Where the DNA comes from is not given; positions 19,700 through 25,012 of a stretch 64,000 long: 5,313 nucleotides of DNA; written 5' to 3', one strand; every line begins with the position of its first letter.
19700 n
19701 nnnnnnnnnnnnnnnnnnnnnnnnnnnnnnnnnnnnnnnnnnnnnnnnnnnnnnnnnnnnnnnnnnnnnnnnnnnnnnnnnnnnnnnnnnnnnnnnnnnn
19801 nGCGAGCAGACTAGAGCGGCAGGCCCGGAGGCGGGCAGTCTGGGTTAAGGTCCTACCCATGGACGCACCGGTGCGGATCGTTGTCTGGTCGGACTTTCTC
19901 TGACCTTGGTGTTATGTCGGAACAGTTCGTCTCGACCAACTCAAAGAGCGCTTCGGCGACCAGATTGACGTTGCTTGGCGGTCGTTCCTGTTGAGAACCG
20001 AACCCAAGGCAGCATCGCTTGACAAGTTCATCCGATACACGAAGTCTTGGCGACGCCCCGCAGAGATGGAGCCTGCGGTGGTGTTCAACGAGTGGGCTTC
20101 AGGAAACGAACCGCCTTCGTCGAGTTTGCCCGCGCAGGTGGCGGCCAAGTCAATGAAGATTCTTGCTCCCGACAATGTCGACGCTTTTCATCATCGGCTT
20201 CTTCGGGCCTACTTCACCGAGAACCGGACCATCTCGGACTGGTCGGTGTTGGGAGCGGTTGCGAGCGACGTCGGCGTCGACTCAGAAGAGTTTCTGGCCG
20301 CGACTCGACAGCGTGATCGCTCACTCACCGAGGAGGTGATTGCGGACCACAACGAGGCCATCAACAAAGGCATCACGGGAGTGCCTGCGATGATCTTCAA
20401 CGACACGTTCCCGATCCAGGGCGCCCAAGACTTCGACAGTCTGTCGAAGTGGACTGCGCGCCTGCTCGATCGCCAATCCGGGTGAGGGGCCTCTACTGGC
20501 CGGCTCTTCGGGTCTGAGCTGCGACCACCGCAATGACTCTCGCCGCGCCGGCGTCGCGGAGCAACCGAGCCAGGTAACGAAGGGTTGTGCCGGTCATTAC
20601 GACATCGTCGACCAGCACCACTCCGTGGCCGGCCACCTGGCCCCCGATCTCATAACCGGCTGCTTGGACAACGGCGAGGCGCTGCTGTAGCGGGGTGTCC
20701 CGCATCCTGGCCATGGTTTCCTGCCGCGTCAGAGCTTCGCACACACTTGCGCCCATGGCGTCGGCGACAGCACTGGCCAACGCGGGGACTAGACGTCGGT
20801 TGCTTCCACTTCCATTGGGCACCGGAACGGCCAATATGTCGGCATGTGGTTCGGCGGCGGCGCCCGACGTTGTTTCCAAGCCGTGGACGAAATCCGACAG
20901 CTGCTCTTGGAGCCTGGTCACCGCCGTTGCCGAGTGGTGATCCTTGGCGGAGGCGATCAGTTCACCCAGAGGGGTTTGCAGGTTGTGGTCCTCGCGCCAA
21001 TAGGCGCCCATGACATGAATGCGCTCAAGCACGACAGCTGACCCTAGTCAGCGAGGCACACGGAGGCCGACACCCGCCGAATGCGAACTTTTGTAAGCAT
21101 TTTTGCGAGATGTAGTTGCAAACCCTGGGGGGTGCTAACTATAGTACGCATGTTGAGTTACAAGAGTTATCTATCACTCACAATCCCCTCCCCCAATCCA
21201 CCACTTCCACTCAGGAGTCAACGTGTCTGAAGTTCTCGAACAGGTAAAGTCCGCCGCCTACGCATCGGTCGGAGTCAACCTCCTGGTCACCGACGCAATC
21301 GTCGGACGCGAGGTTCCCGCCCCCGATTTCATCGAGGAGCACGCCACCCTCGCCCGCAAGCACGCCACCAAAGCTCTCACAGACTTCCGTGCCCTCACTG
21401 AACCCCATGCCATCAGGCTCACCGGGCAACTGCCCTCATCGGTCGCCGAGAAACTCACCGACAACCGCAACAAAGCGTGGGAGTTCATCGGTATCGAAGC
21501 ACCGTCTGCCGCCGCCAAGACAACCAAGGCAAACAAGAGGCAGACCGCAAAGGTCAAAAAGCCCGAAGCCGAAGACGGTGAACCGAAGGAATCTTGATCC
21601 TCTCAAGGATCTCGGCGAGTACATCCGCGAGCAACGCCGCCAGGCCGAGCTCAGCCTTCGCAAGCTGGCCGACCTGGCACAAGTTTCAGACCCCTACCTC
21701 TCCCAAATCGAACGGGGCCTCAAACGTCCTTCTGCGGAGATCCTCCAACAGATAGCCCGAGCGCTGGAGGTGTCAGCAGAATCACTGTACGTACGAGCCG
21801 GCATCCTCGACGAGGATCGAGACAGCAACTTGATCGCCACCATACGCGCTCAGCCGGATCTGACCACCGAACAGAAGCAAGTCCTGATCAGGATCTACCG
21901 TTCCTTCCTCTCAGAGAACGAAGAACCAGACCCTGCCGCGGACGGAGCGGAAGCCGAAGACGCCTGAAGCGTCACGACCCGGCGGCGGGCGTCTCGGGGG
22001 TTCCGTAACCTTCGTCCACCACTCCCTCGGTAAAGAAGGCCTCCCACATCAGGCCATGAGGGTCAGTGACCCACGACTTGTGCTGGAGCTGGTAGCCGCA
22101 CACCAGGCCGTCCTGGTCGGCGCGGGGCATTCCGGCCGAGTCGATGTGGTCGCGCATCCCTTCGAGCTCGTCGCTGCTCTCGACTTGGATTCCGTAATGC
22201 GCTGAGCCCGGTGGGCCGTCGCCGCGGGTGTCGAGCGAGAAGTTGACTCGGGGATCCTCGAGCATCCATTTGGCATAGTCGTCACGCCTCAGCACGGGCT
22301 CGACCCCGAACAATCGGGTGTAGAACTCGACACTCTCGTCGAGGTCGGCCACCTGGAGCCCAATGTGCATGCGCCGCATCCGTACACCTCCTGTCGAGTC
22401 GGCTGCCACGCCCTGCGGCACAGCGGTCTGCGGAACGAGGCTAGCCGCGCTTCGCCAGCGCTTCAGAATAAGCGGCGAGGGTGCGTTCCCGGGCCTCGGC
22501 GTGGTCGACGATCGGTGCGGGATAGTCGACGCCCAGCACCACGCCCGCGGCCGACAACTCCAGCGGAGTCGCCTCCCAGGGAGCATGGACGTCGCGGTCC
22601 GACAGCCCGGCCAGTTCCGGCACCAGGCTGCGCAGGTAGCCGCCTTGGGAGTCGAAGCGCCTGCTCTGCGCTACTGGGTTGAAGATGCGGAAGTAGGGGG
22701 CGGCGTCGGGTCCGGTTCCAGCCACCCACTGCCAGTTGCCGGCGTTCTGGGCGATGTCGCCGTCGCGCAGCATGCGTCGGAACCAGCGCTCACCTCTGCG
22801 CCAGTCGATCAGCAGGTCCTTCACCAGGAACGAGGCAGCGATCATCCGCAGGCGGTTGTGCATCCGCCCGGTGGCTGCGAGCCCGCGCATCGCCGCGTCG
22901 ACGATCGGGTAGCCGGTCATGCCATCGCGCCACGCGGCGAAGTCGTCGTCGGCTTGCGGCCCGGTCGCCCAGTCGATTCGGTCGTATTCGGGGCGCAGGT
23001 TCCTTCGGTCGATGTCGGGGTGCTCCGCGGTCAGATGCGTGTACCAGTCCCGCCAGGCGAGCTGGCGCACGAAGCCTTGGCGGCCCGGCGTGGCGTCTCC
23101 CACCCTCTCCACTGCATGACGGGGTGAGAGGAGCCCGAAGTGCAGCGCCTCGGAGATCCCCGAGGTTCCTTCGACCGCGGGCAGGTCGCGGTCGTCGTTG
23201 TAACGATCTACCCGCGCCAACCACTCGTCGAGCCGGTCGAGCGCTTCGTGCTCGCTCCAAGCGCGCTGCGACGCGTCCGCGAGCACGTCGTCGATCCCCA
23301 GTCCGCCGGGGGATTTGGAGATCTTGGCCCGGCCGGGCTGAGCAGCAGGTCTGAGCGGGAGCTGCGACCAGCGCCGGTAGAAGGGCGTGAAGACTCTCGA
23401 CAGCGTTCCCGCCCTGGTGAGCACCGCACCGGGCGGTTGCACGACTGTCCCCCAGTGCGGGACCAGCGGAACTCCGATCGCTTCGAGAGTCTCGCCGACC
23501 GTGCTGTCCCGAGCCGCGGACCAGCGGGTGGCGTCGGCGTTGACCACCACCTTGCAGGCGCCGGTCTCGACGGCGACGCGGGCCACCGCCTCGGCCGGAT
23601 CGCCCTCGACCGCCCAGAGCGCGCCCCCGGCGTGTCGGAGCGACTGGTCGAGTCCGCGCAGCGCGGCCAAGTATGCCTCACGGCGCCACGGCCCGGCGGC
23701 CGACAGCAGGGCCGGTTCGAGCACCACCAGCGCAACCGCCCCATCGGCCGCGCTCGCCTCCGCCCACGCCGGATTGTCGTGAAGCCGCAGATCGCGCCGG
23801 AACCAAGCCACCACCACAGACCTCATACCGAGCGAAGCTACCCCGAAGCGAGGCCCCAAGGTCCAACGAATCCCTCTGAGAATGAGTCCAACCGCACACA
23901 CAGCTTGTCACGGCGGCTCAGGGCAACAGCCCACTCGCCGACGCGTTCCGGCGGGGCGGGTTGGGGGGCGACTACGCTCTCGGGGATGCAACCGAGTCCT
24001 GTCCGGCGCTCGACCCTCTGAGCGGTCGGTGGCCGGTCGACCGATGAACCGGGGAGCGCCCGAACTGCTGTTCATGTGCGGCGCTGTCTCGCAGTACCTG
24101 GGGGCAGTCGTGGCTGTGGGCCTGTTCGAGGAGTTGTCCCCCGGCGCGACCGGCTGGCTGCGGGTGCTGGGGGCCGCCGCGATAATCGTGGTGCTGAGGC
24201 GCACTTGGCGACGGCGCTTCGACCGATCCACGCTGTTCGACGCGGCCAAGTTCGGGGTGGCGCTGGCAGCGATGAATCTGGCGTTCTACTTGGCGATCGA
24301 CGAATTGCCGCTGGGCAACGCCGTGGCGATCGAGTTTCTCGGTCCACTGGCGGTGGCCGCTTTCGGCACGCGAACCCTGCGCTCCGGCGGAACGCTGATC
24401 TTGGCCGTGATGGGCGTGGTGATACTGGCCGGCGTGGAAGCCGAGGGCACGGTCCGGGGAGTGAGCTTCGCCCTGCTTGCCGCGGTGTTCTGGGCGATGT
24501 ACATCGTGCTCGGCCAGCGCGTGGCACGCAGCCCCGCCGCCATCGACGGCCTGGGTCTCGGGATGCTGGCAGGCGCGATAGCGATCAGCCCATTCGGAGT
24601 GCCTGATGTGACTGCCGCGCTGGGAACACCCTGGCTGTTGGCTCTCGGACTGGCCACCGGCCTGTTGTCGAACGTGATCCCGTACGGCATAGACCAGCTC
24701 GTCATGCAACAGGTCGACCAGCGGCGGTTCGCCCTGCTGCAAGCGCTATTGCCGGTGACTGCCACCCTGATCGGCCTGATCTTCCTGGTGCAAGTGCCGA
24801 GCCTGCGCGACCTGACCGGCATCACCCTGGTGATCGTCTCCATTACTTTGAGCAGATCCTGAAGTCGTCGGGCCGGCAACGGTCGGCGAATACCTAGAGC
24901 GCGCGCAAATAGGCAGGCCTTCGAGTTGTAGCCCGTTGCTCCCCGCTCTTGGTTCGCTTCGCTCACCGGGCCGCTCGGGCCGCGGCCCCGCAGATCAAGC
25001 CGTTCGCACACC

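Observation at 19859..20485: TGA exactly at the first Cys of the CxxC motif of a DsbA/FrnE-like oxidoreductase: candidate selenoprotein (U-P-W-C)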

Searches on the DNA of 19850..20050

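Call 58: search_rna_families(source=window, start=19850, end=20050, threshold=evalue, max_evalue=10)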
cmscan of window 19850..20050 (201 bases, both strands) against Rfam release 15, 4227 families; matches with E-value up to 10: 1.
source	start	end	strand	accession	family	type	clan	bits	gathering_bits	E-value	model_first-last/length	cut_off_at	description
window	19868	19879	+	RF01119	sR32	Gene; snRNA; snoRNA; CD-box;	-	9.5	40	2.5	46-57/57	no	Small nucleolar RNA sR32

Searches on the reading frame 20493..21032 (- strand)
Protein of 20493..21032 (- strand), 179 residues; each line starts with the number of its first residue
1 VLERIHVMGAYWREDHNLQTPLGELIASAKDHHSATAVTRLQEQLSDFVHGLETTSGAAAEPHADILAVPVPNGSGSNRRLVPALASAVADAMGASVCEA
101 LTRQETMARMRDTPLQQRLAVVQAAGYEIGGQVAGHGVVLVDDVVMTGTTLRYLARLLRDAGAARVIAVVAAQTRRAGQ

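Call 43: search_protein_families(library=pfam, proteins=[window:20493-21032:-], max_evalue=0.00001)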
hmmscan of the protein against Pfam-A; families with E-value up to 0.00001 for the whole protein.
window:20493-21032:- (179 aa): 1 family
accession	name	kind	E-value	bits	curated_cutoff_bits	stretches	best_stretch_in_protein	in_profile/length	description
PF00156.33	Pribosyltran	-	2.3e-11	43.7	26.3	1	124-173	79-125/158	Phosphoribosyl transferase domain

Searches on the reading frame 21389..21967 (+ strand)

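Call 43: search_protein_families(library=pfam, proteins=[window:21389-21967:+], max_evalue=0.00001)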
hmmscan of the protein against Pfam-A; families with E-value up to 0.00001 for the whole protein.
window:21389-21967:+ (192 aa): 3 families
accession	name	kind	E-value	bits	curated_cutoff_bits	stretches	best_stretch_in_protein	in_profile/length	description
PF01381.28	HTH_3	-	8.2e-14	51.8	23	1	79-131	1-53/55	Helix-turn-helix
PF13560.12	HTH_31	-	9.1e-13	48.8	27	1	74-131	1-59/64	Helix-turn-helix domain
PF12844.13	HTH_19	-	5.4e-08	33.1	30.2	1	76-137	1-62/64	Helix-turn-helix domain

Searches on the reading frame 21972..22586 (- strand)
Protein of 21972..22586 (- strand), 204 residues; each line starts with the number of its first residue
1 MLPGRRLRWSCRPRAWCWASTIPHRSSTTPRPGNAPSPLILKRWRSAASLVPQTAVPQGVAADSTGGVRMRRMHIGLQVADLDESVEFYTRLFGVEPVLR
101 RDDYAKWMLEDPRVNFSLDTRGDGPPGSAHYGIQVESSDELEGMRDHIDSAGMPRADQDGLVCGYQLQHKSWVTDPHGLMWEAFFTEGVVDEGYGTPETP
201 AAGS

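Call 43: search_protein_families(library=pfam, proteins=[window:21972-22586:-], max_evalue=0.00001)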
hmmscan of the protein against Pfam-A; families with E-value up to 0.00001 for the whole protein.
window:21972-22586:- (204 aa): 1 family
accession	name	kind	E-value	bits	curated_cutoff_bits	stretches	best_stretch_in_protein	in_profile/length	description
PF00903.31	Glyoxalase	-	1.7e-11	45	20.6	1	74-182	4-120/121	Glyoxalase/Bleomycin resistance protein/Dioxygenase superfamily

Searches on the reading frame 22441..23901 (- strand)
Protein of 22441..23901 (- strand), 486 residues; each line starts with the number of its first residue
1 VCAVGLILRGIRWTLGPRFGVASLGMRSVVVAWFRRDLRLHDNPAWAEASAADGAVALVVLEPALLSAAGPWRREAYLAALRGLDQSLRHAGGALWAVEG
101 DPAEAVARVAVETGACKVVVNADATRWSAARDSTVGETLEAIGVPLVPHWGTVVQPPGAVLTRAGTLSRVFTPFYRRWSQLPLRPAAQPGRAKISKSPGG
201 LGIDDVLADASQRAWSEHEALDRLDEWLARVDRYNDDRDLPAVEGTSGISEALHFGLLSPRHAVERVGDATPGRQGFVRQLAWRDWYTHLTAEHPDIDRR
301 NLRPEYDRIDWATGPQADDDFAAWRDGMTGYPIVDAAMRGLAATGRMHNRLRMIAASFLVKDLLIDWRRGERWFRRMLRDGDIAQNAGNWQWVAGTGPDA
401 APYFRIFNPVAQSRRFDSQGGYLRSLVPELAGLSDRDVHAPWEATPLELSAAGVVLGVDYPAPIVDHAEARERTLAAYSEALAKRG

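Call 43: search_protein_families(library=pfam, proteins=[window:22441-23901:-], max_evalue=0.00001)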
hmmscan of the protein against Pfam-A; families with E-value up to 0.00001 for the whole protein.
window:22441-23901:- (486 aa): 2 families
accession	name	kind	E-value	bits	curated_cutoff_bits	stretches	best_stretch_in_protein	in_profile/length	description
PF03441.19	FAD_binding_7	-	2.3e-83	279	27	1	277-479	1-202/203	FAD binding domain of DNA photolyase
PF00875.24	DNA_photolyase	-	3.3e-38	131.6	26.6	1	30-185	1-159/164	DNA photolyase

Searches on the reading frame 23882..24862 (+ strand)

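Call 43: search_protein_families(library=pfam, proteins=[window:23882-24862:+], max_evalue=0.00001)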
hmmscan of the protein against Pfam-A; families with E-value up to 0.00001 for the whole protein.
window:23882-24862:+ (326 aa): 1 family
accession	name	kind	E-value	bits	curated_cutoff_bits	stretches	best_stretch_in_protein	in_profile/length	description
PF00892.27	EamA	-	9e-18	65.3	28.2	1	192-324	2-133/135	EamA-like transporter family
